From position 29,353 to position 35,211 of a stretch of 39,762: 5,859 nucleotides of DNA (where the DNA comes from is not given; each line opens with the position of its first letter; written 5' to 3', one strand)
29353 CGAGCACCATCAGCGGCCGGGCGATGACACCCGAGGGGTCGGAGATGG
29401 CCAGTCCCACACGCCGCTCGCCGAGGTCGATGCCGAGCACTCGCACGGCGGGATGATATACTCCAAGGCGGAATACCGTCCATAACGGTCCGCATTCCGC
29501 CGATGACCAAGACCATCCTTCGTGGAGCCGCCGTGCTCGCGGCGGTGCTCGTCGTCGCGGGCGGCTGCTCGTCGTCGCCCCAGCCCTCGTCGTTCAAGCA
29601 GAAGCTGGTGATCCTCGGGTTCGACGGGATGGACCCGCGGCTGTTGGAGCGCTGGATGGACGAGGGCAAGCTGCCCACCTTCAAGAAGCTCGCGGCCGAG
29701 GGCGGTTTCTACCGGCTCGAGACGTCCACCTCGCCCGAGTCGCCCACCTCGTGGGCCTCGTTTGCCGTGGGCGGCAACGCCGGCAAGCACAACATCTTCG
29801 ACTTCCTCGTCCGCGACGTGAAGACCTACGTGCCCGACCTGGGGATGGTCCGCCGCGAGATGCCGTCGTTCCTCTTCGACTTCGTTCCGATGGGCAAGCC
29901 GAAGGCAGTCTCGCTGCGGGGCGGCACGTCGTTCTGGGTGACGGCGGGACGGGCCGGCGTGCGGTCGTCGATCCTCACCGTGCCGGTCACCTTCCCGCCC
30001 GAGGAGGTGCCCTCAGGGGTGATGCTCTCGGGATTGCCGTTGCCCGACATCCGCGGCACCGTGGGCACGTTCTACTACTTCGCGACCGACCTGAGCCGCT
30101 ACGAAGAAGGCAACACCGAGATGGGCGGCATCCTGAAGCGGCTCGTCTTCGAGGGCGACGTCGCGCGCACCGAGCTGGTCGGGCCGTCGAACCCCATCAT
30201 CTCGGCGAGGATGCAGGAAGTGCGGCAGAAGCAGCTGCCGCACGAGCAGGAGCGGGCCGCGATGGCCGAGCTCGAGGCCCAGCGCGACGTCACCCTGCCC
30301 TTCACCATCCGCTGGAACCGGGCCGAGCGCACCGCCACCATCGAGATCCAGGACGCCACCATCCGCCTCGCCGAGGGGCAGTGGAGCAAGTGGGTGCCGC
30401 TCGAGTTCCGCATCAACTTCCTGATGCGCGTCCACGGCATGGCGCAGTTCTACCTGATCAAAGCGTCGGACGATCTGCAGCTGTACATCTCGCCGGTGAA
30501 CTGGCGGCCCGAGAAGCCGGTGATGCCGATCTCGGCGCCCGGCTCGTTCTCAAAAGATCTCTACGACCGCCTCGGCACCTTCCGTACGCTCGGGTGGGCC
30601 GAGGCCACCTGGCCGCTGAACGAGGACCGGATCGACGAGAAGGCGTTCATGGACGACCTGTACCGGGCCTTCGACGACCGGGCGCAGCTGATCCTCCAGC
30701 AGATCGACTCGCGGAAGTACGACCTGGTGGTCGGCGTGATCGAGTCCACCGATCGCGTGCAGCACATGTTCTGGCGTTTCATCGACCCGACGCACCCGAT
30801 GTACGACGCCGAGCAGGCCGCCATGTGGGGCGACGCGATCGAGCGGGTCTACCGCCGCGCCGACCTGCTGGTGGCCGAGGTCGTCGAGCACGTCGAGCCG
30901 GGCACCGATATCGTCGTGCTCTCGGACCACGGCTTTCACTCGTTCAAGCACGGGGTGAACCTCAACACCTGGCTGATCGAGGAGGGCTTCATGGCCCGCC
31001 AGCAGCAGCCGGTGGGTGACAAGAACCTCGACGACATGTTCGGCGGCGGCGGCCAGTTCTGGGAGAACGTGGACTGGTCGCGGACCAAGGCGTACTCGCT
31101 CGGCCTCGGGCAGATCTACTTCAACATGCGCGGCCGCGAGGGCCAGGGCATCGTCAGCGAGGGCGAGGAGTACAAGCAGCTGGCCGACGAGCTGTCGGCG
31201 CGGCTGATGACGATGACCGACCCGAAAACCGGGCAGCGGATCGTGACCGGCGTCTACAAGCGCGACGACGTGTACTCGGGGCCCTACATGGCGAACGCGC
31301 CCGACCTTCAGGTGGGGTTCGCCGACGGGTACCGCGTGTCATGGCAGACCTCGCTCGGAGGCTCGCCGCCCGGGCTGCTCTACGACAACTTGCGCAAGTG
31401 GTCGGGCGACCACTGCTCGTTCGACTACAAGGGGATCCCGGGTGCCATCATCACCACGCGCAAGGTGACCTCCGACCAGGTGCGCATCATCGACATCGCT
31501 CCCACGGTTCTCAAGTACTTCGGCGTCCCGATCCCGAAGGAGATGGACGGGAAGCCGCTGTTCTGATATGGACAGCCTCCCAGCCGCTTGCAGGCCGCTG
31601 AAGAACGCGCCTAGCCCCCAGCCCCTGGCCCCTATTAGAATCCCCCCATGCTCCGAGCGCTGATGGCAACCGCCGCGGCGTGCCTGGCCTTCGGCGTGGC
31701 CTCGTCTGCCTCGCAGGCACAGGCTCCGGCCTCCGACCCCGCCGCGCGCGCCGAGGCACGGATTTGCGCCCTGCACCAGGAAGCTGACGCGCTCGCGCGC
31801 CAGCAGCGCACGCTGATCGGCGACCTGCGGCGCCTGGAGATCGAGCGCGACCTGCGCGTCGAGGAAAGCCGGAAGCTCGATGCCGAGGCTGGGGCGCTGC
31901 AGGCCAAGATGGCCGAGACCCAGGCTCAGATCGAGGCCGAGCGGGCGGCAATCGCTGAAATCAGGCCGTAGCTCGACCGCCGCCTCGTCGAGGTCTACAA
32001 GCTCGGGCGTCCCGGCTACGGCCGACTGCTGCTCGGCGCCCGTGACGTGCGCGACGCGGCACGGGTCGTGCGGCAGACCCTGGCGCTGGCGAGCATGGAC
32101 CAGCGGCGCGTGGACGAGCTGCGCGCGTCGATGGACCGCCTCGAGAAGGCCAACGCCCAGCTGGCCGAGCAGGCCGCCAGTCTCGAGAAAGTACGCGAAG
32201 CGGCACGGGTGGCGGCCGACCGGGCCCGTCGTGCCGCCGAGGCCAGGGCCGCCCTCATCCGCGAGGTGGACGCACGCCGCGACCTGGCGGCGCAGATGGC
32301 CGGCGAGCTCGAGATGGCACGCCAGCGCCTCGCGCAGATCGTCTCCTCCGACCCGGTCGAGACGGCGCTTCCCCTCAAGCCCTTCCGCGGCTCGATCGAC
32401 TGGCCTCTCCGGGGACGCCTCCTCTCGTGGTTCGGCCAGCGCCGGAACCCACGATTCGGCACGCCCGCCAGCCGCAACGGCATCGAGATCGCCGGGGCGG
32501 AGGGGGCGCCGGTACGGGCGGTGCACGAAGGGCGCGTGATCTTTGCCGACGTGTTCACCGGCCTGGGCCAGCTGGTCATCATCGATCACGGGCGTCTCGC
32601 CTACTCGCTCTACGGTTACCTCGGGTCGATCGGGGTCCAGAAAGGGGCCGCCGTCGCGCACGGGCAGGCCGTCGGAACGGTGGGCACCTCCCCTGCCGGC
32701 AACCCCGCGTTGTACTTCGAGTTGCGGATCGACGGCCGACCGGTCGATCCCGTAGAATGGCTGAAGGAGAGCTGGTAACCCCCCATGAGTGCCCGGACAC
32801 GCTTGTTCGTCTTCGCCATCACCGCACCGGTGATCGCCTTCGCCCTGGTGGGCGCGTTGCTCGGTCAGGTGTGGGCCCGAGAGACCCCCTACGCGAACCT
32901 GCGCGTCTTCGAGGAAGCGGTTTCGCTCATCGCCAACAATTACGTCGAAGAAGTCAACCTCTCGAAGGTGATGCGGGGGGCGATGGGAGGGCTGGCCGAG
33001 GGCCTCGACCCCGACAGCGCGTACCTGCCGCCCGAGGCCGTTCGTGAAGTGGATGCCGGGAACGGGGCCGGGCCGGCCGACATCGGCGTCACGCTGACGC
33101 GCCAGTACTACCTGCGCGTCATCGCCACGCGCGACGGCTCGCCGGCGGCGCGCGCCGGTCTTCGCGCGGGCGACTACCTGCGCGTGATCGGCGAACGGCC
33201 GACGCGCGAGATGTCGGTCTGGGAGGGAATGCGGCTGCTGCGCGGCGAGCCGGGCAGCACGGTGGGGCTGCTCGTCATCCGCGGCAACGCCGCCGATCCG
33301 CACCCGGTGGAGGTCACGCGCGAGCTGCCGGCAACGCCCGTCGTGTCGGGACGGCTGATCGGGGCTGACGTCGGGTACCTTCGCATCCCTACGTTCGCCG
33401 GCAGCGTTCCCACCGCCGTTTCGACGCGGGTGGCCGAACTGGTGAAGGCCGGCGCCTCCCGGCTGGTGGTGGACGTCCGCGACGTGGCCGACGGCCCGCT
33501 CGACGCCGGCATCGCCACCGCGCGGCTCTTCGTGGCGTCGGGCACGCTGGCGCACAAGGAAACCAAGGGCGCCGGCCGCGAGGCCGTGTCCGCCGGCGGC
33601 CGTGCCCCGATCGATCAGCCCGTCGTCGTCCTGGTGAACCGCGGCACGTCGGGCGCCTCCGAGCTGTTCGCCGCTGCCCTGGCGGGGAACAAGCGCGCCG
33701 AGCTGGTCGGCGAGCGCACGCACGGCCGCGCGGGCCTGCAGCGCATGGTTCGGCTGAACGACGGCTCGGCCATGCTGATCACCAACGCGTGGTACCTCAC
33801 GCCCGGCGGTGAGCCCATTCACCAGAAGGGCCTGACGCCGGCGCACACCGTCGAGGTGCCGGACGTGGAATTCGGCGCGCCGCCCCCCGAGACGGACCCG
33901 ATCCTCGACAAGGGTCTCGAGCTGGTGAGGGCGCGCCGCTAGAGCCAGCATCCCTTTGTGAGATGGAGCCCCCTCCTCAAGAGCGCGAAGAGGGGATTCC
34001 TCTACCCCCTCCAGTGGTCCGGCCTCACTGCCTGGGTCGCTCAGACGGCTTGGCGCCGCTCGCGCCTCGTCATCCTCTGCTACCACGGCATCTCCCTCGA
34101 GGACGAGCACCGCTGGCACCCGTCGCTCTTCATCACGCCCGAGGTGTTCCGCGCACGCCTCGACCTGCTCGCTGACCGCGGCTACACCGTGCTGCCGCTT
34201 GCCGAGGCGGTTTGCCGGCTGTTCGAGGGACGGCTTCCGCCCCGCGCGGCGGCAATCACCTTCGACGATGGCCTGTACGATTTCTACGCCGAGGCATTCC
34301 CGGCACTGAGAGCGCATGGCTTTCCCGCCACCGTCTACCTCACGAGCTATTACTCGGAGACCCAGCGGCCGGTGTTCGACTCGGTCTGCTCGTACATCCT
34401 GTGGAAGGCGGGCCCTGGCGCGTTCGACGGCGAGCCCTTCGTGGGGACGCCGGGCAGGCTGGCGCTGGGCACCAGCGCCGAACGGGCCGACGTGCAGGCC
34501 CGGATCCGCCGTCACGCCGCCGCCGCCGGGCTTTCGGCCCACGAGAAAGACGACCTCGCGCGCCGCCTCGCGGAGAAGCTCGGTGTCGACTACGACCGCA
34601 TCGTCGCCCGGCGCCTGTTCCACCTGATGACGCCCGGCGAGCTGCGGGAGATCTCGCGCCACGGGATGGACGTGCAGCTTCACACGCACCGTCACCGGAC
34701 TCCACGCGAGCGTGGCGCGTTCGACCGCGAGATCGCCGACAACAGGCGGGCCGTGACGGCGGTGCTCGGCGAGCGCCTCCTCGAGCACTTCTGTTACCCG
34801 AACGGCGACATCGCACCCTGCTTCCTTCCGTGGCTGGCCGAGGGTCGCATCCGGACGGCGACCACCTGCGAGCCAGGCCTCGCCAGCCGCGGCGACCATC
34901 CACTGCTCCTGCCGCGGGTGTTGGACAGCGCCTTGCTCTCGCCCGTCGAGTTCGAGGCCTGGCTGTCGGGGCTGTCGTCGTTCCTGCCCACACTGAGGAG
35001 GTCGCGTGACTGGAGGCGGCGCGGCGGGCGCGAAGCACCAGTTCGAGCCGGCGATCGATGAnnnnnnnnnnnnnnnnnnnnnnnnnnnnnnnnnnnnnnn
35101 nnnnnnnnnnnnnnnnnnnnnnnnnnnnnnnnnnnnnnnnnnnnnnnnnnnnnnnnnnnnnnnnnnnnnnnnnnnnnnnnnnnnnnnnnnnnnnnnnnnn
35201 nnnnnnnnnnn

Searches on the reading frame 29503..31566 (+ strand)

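Call 27: search_protein_families(library=pfam, proteins=[window:29503-31566:+])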
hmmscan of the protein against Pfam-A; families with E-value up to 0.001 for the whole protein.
window:29503-31566:+ (687 aa): 1 family
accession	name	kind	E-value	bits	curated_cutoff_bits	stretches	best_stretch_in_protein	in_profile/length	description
PF01663.27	Phosphodiest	-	3.5e-33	116.1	23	2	376-612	139-323/342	Type I phosphodiesterase / nucleotide pyrophosphatase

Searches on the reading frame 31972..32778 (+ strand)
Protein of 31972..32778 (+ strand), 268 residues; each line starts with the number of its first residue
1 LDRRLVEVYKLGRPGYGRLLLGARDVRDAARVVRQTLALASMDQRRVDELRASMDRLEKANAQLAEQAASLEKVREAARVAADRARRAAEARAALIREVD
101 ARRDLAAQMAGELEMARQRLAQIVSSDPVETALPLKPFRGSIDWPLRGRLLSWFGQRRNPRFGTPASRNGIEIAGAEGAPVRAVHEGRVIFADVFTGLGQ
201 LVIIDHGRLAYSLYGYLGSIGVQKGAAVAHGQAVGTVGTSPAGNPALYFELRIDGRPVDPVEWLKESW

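Call 27: search_protein_families(library=pfam, proteins=[window:31972-32778:+])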
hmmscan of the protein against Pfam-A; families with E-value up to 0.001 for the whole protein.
window:31972-32778:+ (268 aa): 1 family
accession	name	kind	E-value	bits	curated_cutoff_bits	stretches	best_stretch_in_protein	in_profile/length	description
PF01551.29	Peptidase_M23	-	6.1e-24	84.5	28.7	1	168-260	3-96/96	Peptidase family M23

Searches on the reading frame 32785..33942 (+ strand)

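Call 27: search_protein_families(library=pfam, proteins=[window:32785-33942:+])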
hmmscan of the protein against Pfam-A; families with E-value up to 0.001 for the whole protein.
window:32785-33942:+ (385 aa): 5 families
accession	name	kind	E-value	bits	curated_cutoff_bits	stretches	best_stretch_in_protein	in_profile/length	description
PF03572.23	Peptidase_S41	-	1.8e-34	119.2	24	1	195-353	1-162/165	Peptidase family S41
PF17820.7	PDZ_6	-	3.9e-07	30.2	27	1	116-166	6-54/54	PDZ domain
PF13180.12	PDZ_2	-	9.9e-06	26.2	27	1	99-169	2-72/80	PDZ domain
PF22694.1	CtpB_N-like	-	2.7e-05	25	27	1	37-81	36-81/85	Activating protease CtpB N-terminal domain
PF00595.29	PDZ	-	0.00074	20.3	23.2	0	101-164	13-80/81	PDZ domain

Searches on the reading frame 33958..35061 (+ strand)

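Call 27: search_protein_families(library=pfam, proteins=[window:33958-35061:+])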
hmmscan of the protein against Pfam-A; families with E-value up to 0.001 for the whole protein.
window:33958-35061:+ (367 aa): 1 family
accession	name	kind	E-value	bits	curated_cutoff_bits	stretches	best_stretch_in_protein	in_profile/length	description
PF01522.26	Polysacc_deac_1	-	5.9e-15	55.8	23.1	2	92-136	3-47/124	Polysaccharide deacetylase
